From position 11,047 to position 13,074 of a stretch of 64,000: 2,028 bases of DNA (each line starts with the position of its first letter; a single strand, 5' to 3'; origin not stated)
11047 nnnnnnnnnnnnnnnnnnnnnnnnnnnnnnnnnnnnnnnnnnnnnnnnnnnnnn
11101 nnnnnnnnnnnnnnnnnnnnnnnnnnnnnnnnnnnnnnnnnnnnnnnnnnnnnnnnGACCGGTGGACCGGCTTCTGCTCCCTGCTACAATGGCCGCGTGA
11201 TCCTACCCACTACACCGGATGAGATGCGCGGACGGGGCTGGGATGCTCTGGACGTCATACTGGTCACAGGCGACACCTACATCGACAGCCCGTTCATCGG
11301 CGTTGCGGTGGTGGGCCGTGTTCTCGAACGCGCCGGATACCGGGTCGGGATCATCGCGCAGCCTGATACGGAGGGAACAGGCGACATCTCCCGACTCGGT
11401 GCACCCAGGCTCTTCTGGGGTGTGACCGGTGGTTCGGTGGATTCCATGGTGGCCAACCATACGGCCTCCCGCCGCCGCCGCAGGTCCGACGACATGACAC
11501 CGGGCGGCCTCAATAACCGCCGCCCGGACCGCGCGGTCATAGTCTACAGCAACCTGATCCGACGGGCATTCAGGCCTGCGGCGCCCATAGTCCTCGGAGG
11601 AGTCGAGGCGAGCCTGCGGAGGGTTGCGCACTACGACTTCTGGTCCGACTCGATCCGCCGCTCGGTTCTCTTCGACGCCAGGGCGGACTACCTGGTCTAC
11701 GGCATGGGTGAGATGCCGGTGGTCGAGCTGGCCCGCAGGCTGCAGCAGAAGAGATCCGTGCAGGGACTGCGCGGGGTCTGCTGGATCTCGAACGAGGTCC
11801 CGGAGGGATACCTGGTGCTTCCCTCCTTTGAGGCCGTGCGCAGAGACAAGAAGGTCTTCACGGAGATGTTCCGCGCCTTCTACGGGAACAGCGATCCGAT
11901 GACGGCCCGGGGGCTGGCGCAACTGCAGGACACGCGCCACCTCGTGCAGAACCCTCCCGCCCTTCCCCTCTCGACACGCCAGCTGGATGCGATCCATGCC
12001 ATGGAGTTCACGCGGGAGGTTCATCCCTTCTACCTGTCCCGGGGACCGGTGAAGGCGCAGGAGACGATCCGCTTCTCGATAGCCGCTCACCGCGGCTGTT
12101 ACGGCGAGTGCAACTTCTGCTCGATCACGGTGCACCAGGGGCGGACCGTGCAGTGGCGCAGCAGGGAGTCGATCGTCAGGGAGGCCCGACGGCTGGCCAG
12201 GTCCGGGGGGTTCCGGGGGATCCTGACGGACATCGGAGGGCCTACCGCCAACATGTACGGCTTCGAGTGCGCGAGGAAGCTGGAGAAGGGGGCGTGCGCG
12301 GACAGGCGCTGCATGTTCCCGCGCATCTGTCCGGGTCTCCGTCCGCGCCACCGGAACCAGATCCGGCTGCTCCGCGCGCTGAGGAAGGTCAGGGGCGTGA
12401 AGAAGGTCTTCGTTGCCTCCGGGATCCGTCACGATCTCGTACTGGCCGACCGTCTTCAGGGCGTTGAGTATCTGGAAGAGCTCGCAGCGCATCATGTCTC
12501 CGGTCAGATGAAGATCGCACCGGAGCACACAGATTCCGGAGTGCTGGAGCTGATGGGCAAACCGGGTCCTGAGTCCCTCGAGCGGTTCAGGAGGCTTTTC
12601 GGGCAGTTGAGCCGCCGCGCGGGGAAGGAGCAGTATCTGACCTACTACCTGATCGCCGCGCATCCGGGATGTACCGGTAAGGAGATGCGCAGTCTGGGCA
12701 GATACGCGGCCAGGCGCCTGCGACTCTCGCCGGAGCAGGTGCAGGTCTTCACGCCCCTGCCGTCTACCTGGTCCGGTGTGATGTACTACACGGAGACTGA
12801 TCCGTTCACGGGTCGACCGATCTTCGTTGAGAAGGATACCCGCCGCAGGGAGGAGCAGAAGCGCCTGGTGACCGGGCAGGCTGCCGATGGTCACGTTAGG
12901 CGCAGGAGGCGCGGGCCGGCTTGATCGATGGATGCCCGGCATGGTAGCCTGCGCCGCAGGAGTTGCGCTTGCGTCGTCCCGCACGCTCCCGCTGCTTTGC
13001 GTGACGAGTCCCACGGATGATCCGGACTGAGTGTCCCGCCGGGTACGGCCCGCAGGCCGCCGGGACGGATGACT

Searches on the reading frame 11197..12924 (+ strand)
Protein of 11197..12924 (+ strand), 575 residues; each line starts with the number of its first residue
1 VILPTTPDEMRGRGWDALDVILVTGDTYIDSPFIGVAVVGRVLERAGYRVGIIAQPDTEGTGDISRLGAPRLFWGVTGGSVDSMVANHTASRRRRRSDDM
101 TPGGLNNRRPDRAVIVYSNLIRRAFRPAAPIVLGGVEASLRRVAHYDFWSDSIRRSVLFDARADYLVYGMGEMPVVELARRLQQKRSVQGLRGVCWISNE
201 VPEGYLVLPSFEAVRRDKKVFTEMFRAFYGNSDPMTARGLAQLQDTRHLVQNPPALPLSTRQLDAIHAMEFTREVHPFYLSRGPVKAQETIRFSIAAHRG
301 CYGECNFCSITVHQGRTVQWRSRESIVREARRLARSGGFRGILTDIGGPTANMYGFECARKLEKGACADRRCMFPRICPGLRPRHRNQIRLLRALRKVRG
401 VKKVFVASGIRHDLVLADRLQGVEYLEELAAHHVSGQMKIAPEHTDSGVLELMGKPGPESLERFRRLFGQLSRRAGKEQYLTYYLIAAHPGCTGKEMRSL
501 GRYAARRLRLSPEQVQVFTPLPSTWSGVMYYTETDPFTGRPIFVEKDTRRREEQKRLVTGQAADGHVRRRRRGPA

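Call 36: search_protein_families(library=pfam, proteins=[window:11197-12924:+], max_evalue=0.00001)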
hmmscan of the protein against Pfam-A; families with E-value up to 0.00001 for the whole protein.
window:11197-12924:+ (575 aa): 2 families
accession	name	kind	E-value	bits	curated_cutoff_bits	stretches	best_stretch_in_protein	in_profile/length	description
PF08497.15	Radical_SAM_N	-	1.1e-115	386.5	25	1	3-294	2-301/301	Radical SAM N-terminal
PF04055.27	Radical_SAM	-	1.2e-07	32.4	29.5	1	299-498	5-160/166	Radical SAM superfamily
